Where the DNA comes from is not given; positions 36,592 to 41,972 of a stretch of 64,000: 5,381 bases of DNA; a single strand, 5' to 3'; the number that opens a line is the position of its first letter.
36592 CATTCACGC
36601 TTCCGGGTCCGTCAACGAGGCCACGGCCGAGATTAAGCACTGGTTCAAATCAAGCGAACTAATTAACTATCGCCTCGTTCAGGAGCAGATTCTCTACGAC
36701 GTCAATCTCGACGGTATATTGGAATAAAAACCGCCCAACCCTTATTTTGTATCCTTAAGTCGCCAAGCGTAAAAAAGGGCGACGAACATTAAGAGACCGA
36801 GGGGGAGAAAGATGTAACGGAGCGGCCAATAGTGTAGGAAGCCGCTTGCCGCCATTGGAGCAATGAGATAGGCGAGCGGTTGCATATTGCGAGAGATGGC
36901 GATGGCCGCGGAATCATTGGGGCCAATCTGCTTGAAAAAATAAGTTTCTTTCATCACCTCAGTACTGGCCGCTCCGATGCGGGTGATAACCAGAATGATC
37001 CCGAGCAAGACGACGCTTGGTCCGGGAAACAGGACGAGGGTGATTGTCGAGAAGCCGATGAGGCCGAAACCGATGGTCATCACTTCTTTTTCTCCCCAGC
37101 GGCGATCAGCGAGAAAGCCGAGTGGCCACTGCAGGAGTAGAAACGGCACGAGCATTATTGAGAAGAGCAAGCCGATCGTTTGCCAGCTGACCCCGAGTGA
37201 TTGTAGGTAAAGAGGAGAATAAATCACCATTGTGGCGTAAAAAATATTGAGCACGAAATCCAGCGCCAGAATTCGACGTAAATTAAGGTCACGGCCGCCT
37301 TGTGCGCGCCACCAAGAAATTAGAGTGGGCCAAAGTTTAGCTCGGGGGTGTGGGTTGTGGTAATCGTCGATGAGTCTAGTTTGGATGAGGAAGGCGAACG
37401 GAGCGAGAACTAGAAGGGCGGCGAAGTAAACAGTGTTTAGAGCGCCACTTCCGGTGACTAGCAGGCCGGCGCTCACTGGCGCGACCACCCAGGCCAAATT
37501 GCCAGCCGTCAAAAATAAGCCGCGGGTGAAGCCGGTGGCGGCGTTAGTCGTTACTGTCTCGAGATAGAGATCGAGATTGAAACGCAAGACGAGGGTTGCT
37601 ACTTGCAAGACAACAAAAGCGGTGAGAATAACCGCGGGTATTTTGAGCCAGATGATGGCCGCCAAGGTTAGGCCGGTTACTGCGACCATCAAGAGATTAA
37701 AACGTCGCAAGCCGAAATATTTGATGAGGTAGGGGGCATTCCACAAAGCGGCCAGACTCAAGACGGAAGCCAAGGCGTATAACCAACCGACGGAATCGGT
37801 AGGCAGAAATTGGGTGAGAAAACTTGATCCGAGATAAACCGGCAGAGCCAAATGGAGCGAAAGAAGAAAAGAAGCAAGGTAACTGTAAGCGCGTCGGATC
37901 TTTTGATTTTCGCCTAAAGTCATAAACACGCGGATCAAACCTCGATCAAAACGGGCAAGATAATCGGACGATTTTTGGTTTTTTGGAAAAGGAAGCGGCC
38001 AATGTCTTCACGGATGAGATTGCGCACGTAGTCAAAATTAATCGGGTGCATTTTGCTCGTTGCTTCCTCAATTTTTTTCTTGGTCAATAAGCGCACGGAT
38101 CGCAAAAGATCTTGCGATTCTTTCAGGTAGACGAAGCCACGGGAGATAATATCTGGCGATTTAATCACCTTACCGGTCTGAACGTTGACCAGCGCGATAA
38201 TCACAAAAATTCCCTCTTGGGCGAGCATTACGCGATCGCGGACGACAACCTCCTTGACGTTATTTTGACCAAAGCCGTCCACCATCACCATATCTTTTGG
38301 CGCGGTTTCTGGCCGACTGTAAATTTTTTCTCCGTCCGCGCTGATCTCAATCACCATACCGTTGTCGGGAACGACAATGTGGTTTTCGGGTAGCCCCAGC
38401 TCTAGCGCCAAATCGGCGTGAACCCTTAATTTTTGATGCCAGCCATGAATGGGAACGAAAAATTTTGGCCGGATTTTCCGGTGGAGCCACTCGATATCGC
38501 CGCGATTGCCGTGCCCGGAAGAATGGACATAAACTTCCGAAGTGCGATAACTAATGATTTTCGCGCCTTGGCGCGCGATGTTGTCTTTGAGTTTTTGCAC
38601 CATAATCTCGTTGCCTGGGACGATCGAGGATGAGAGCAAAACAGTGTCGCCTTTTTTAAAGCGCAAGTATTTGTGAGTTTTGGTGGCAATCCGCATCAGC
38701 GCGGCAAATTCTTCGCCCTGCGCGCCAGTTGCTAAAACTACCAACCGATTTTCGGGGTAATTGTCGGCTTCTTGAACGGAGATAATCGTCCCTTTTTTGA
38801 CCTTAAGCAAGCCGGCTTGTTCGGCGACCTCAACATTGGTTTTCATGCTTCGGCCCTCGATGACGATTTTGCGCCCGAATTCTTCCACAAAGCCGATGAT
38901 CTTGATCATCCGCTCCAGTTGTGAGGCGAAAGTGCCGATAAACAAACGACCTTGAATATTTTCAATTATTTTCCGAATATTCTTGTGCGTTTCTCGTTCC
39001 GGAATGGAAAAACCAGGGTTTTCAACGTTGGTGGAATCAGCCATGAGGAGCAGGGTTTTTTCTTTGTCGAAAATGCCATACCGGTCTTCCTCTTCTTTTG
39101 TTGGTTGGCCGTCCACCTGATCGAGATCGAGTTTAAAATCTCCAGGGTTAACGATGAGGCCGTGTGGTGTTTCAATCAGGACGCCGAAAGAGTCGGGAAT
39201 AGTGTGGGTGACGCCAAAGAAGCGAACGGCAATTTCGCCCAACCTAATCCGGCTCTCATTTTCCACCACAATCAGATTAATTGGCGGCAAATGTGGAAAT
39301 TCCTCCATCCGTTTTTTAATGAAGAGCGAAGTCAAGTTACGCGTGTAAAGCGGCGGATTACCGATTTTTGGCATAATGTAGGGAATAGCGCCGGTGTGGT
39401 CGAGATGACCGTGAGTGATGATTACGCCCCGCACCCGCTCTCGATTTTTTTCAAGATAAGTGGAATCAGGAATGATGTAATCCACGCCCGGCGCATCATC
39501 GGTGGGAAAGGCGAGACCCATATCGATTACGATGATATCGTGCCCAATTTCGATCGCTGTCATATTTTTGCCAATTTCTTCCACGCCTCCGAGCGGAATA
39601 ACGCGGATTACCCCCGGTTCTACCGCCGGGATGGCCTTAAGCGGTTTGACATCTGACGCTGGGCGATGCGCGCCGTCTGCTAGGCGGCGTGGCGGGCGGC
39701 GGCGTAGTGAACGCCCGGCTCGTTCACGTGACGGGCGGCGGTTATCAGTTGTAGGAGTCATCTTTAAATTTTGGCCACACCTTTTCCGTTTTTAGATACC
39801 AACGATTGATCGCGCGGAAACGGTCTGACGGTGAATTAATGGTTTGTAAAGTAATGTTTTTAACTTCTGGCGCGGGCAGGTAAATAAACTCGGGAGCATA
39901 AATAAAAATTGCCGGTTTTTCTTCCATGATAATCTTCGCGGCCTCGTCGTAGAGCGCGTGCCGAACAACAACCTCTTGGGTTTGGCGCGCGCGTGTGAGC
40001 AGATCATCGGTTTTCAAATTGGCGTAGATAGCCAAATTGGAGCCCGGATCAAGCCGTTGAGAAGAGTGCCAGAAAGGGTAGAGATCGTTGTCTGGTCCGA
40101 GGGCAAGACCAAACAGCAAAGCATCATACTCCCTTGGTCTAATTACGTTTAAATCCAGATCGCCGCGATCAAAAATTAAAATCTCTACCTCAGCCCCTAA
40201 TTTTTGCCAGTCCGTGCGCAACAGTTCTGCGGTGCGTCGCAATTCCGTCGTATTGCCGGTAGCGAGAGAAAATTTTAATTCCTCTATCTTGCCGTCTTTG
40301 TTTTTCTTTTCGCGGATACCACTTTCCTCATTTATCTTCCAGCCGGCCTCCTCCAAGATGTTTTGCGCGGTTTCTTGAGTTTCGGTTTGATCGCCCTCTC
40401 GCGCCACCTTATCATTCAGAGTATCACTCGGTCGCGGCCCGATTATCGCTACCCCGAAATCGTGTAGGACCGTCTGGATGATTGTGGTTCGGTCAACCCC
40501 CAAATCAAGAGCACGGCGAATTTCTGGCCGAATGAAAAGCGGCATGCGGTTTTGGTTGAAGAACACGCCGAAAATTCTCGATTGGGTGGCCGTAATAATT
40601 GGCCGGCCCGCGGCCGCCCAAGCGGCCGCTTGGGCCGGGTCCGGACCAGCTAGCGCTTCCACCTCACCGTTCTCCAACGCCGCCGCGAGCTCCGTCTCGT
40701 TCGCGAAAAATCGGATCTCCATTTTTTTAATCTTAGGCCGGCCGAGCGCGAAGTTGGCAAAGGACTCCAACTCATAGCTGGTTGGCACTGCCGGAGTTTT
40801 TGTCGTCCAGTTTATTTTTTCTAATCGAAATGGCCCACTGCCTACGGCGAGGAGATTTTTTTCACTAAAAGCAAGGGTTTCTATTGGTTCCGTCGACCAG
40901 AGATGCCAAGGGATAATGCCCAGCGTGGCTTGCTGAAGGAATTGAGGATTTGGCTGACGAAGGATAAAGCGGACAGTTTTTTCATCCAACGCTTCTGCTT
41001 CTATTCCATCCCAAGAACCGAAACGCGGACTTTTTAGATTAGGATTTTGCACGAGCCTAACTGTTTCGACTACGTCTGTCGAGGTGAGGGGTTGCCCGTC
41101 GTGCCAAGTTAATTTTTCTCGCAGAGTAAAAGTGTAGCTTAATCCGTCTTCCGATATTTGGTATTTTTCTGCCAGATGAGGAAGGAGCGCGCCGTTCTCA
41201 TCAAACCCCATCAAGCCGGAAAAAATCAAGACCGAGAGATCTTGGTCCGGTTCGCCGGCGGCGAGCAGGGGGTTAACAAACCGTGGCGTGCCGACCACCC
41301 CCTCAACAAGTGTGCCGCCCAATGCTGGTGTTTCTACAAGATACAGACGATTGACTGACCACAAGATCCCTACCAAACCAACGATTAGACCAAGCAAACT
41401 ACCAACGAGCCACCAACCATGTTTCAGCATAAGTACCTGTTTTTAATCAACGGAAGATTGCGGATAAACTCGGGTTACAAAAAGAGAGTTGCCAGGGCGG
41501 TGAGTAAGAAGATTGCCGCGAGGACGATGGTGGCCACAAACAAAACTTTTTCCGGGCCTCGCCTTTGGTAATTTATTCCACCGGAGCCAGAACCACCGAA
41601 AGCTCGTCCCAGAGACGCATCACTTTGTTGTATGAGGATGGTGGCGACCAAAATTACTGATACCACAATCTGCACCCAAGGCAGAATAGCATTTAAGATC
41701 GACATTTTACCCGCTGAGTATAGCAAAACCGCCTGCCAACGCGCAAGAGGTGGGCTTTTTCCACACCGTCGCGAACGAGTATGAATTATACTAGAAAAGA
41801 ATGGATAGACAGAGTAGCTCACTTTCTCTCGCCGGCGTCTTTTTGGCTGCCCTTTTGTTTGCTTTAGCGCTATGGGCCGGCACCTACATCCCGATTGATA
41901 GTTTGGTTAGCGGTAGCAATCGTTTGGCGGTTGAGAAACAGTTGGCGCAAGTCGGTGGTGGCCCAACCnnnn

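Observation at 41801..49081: Giant 2,426-aa mosaic surface protein with at least eight domain types and a peptidoglycan-anchoring C-terminus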

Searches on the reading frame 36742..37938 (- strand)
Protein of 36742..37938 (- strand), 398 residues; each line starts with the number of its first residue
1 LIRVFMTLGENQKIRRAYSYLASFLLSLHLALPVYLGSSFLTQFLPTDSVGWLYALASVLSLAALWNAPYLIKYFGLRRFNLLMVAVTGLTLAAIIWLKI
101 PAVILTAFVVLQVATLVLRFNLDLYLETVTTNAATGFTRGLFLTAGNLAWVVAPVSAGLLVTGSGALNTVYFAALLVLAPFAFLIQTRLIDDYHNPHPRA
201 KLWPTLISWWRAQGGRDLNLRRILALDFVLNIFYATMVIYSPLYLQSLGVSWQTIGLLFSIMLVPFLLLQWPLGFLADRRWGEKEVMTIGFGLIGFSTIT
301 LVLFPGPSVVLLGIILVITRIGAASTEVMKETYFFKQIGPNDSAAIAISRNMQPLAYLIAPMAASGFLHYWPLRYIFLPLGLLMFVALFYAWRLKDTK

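Call 8: search_protein_families(library=pfam, proteins=[window:36742-37938:-], max_evalue=0.001)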
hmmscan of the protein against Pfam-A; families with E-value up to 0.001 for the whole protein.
window:36742-37938:- (398 aa): 1 family
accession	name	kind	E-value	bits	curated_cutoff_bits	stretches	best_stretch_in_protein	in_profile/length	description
PF07690.21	MFS_1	-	1.4e-26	93.7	33.4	2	35-324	22-309/347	Major Facilitator Superfamily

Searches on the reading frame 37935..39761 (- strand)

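Call 8: search_protein_families(library=pfam, proteins=[window:37935-39761:-], max_evalue=0.001)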
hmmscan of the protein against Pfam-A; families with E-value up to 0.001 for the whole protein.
window:37935-39761:- (608 aa): 5 families
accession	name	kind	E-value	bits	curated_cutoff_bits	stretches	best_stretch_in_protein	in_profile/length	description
PF22505.1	RNase_J_b_CASP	-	8.7e-40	135.9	27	1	270-394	1-125/126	Ribonuclease J, beta-CASP domain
PF17770.6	RNase_J_C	-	4.3e-24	85.9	23.8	1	506-608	1-102/102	Ribonuclease J C-terminal domain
PF00753.33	Lactamase_B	-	3e-10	40.8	22.7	1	66-187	7-129/196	Metallo-beta-lactamase superfamily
PF12706.13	Lactamase_B_2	-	1e-06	29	27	1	106-207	27-141/200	Beta-lactamase superfamily domain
PF07521.17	RMMBL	-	2.4e-05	24.7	21.6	1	412-463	12-61/63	Zn-dependent metallo-hydrolase RNA specificity domain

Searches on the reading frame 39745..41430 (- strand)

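Call 8: search_protein_families(library=pfam, proteins=[window:39745-41430:-], max_evalue=0.001)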
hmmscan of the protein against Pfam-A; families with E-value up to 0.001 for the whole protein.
window:39745-41430:- (561 aa): 1 family
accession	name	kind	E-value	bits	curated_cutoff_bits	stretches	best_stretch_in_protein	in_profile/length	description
PF00496.27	SBP_bac_5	-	1.1e-63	216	32.4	1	83-458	3-365/368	Bacterial extracellular solute-binding proteins, family 5 Middle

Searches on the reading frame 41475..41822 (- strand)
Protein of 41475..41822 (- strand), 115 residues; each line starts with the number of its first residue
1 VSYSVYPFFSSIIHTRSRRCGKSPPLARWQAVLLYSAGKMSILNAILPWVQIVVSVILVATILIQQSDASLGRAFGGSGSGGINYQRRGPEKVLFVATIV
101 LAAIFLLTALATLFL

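Call 8: search_protein_families(library=pfam, proteins=[window:41475-41822:-], max_evalue=0.001)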
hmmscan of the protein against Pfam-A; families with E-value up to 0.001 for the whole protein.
window:41475-41822:- (115 aa): 1 family
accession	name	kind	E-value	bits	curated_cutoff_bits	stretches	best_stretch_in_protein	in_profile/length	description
PF03840.19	SecG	-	1.4e-12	47.9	29.2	1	47-112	2-67/70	Preprotein translocase SecG subunit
